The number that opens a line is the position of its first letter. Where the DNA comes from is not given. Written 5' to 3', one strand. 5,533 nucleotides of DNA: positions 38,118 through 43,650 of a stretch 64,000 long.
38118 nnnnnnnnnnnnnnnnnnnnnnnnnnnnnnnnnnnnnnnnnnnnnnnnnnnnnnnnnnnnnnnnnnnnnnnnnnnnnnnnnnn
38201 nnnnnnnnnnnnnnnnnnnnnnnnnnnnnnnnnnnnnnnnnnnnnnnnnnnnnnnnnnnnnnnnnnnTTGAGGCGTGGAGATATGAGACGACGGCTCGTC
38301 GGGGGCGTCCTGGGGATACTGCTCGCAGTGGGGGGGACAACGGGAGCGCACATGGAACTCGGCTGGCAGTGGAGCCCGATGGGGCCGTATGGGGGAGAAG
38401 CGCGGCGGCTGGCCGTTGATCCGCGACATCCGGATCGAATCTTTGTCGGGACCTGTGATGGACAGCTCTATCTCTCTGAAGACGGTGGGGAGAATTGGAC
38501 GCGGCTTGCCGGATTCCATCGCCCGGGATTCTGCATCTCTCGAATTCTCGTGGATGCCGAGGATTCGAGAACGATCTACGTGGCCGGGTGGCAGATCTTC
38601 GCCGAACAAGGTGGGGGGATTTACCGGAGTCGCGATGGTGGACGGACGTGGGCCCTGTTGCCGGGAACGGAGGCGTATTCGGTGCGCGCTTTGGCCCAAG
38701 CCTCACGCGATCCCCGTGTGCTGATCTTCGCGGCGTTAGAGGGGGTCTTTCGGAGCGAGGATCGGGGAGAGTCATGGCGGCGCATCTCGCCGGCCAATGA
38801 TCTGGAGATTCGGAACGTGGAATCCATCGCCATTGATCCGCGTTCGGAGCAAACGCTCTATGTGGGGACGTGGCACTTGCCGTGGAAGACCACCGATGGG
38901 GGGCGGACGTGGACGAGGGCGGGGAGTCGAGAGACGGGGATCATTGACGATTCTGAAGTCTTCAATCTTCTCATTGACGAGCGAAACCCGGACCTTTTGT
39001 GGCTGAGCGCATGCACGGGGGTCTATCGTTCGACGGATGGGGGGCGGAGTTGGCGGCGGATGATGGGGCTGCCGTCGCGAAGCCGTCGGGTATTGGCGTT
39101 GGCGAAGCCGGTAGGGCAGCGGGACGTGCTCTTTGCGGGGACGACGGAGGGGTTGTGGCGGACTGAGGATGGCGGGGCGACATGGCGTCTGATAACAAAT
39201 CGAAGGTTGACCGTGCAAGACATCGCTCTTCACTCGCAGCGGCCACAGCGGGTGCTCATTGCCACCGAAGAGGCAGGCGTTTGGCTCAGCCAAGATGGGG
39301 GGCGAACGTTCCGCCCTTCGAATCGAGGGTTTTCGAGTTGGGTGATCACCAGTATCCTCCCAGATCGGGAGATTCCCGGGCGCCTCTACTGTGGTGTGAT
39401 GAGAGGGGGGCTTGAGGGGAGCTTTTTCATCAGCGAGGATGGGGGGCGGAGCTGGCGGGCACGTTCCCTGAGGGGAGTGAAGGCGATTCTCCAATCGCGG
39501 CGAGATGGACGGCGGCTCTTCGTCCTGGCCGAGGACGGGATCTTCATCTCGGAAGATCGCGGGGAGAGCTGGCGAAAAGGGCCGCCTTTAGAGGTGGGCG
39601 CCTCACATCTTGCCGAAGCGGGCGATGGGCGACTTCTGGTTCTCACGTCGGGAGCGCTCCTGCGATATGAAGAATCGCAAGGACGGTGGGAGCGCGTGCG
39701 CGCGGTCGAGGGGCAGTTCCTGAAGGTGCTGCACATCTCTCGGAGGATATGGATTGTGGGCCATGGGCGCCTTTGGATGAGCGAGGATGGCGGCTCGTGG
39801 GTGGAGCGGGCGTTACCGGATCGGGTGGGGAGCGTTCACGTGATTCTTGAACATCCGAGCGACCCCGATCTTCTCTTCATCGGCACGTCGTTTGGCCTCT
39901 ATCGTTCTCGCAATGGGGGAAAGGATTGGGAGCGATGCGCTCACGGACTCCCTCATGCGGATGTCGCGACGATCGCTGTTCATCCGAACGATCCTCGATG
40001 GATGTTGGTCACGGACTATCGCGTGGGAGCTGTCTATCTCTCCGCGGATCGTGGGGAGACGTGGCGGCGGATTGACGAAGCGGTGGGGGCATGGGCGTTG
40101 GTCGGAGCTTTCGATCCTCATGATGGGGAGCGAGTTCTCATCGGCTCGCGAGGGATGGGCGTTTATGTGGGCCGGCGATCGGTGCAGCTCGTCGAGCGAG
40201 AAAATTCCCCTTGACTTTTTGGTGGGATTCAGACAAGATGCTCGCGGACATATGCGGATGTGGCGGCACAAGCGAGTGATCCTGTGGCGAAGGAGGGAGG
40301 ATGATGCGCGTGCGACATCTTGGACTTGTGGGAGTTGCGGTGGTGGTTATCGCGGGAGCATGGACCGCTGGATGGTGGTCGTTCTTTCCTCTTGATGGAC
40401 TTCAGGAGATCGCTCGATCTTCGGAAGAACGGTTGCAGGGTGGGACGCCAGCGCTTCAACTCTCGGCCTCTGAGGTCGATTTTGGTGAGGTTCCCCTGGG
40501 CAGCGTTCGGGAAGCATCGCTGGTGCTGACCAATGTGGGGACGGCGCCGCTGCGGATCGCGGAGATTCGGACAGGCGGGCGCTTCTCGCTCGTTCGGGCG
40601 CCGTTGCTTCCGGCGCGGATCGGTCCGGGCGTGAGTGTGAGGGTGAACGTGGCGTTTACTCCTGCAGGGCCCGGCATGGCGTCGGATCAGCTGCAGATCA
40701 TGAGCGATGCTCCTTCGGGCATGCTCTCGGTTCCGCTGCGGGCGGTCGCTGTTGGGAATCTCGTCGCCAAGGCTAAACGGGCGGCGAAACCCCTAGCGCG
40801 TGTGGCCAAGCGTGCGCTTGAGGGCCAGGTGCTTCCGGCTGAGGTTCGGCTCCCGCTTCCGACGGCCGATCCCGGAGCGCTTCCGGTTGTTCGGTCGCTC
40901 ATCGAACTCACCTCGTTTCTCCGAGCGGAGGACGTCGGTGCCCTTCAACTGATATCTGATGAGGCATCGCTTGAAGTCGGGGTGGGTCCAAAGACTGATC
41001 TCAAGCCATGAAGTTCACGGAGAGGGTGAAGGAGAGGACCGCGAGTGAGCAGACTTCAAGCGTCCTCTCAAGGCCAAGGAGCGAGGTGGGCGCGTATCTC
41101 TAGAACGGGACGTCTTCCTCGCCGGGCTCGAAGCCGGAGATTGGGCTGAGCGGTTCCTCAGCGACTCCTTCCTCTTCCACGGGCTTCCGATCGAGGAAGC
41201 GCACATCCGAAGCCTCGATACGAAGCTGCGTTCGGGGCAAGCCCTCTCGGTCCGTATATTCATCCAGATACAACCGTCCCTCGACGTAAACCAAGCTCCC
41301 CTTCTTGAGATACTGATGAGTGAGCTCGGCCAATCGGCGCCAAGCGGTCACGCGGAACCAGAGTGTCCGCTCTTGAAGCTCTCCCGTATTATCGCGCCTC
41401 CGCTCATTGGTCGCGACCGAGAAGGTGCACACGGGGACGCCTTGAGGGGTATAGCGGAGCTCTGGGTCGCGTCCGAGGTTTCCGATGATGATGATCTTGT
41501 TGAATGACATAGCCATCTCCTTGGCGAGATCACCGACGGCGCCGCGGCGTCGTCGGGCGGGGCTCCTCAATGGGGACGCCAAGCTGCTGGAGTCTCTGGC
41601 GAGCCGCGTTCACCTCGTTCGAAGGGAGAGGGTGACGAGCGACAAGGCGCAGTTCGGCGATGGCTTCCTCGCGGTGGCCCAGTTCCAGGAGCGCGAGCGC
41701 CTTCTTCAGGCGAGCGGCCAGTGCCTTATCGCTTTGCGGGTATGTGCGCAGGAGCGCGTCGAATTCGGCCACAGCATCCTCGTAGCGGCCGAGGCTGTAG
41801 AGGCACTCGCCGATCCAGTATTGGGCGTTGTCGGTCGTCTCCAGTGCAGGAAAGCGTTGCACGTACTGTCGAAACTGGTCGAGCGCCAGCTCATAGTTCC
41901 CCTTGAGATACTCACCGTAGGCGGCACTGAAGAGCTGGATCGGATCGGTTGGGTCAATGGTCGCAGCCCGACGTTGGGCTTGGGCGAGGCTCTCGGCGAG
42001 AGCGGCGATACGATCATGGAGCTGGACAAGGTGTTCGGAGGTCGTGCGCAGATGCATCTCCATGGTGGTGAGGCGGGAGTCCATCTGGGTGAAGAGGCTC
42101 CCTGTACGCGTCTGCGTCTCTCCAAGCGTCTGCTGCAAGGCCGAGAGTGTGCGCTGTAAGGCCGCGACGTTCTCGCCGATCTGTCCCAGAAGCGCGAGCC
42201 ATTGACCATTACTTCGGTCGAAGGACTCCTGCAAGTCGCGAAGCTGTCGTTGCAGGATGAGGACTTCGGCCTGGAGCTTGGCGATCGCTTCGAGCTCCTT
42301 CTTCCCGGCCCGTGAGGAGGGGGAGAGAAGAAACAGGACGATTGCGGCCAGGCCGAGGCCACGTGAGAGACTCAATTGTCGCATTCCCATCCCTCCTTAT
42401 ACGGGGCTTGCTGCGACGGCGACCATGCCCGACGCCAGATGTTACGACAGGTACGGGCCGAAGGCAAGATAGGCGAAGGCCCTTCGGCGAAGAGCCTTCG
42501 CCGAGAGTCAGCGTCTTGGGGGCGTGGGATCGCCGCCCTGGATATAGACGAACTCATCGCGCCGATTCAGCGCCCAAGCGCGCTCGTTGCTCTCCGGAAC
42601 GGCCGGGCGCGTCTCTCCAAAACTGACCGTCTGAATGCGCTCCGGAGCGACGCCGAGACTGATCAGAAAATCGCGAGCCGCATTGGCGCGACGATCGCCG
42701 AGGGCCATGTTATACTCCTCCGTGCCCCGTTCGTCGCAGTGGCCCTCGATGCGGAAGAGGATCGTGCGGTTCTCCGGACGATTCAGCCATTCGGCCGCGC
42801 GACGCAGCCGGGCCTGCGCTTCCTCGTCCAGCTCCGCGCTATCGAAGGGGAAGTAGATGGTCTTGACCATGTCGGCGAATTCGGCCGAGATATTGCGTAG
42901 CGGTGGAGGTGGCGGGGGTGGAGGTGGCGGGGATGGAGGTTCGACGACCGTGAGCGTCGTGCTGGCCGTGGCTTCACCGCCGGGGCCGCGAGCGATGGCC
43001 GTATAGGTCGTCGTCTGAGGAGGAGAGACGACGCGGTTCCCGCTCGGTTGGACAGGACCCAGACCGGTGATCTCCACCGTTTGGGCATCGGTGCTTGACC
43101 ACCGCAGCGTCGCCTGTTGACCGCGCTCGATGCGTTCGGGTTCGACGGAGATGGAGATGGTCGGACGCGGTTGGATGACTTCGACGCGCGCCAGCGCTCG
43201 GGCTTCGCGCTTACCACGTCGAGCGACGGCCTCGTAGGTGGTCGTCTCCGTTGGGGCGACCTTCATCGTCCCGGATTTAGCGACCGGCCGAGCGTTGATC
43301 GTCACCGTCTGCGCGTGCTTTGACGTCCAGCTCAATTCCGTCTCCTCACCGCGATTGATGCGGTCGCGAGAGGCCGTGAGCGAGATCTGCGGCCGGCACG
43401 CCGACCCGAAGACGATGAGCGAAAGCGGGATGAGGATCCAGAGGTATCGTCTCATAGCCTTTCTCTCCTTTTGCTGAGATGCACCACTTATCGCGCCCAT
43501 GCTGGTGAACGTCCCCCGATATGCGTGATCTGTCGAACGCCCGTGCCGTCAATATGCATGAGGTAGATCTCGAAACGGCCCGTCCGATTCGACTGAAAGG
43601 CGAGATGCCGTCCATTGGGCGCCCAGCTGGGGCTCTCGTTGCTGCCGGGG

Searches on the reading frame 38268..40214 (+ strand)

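Call 49: search_protein_families(library=ncbifam, proteins=[window:38268-40214:+], max_evalue=1e-8)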
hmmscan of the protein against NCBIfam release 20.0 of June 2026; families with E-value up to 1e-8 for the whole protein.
window:38268-40214:+ (648 aa): 2 families
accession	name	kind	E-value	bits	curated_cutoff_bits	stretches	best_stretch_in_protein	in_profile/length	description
NF045728.1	glycosyl_F510_1955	equivalog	8.4e-64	215.2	175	2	499-628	115-239/246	F510_1955 family glycosylhydrolase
NF010237.0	PRK13684.1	equivalog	1.8e-16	60.1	326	0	481-629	45-193/334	photosynthesis system II assembly factor Ycf48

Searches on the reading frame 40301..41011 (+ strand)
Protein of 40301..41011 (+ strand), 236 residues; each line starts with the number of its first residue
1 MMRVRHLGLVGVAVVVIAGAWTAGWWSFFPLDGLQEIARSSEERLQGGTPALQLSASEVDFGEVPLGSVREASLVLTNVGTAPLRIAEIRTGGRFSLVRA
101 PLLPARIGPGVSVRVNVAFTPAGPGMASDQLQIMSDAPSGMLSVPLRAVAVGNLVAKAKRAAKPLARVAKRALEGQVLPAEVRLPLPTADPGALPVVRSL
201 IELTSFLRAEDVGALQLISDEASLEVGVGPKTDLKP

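Call 49: search_protein_families(library=ncbifam, proteins=[window:40301-41011:+], max_evalue=1e-8)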
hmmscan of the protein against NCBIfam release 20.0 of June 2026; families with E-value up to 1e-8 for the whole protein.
window:40301-41011:+ (236 aa): 1 family
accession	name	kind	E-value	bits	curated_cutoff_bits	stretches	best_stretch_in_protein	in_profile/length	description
NF012200.0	choice_anch_D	domain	9.9e-12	45.3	45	1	50-139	15-107/108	choice-of-anchor D domain-containing protein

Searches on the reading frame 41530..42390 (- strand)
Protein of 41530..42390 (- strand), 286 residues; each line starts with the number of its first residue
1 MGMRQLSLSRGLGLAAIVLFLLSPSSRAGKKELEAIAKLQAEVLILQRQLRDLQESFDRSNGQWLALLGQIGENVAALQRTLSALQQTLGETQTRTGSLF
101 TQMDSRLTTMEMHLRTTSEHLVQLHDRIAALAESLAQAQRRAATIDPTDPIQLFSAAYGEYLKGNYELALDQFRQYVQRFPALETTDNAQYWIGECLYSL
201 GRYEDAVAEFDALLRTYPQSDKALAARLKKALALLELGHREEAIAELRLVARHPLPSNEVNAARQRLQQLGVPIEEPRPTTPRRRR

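Call 49: search_protein_families(library=ncbifam, proteins=[window:41530-42390:-], max_evalue=1e-8)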
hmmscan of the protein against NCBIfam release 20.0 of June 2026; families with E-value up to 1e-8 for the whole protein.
window:41530-42390:- (286 aa): 4 families
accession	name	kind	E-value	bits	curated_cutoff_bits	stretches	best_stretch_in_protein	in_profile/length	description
TIGR02795.1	tol_pal_ybgF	equivalog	1.7e-23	83.5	90.1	1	152-265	4-117/119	tol-pal system protein YbgF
NF008068.0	PRK10803.1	equivalog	1.8e-13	51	383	1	32-268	44-261/263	cell division protein CpoB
NF053852.1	vesicle_Bd0635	exception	4.2e-09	36.4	250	0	31-229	25-217/223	CpoB-like predatory vesicle lipoprotein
TIGR03302.1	OM_YfiO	subfamily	4.3e-09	36.2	81.4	0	152-237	35-120/239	outer membrane protein assembly factor BamD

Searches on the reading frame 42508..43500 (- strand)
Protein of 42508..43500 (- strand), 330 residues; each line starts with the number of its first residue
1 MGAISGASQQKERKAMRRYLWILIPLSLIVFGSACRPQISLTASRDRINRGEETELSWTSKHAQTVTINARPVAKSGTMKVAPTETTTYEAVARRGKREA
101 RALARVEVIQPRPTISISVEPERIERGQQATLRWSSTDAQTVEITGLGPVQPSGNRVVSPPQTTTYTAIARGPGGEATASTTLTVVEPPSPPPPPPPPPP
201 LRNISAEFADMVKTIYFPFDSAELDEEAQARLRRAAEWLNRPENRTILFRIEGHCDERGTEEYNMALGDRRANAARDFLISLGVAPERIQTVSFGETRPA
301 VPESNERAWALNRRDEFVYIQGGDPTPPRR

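Call 49: search_protein_families(library=ncbifam, proteins=[window:42508-43500:-], max_evalue=1e-8)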
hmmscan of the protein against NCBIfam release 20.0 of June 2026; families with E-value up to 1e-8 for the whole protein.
window:42508-43500:- (330 aa): 17 families
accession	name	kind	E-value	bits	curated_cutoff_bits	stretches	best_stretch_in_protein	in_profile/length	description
TIGR02802.1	Pal_lipo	equivalog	2.2e-36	124.1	125.35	1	214-319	1-104/104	peptidoglycan-associated lipoprotein Pal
NF053611.1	YiaD_Gzip_OmpA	equivalog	7.4e-23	81.3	175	1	211-317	100-204/206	YiaD family glycine zipper/OmpA-like lipoprotein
NF008067.1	PRK10802.1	equivalog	5.6e-22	78.4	261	1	214-319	68-171/171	peptidoglycan-associated lipoprotein Pal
NF053612.1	anchor_PA1041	equivalog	5.2e-21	75.7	250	1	212-317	130-233/236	PA1041 family peptidoglycan-binding anchor lipoprotein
NF053613.1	OMP_toxin_LptF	equivalog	7.5e-18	65.1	400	1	215-329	143-255/256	lipotoxin F family OmpA-related lipoprotein LptF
NF033763.1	exchanger_TraB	exception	9.6e-18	63.4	700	1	215-321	394-499/522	outer membrane exchange protein TraB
NF053607.1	CHU_0125_OmpA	equivalog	3.9e-17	62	620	1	205-318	523-635/639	CHU_0125 family OmpA-like outer membrane integrity protein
NF052230.1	T9SS_PorE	exception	1.2e-16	60.2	600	1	208-300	510-600/648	PorE family type IX secretion system protein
NF053585.1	OMP_LP_YfiB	equivalog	1.1e-15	57.9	128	1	210-315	53-156/163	outer membrane lipoprotein YfiB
NF045787.1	OmpABordt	equivalog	7.9e-14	51.8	200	1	214-317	86-187/194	outer membrane protein OmpA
TIGR03789.1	pdsO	hypoth_equivalog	6.1e-13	49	152.2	1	214-314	140-238/243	sortase-associated OmpA-like protein PdsO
NF005195.1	PRK06667.1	equivalog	1e-12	48.4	300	1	213-318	122-234/241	flagellar motor protein MotB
NF047620.1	FlgprotMotYVib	equivalog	4.8e-11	42.8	400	1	208-314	155-261/271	flagellar protein MotY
NF006543.0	PRK09039.1-2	equivalog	2.2e-09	37.6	305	1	215-317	234-345/350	peptidoglycan -binding protein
NF007804.1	PRK10510.1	equivalog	4.3e-09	36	307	1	213-317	112-214/219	OmpA family lipoprotein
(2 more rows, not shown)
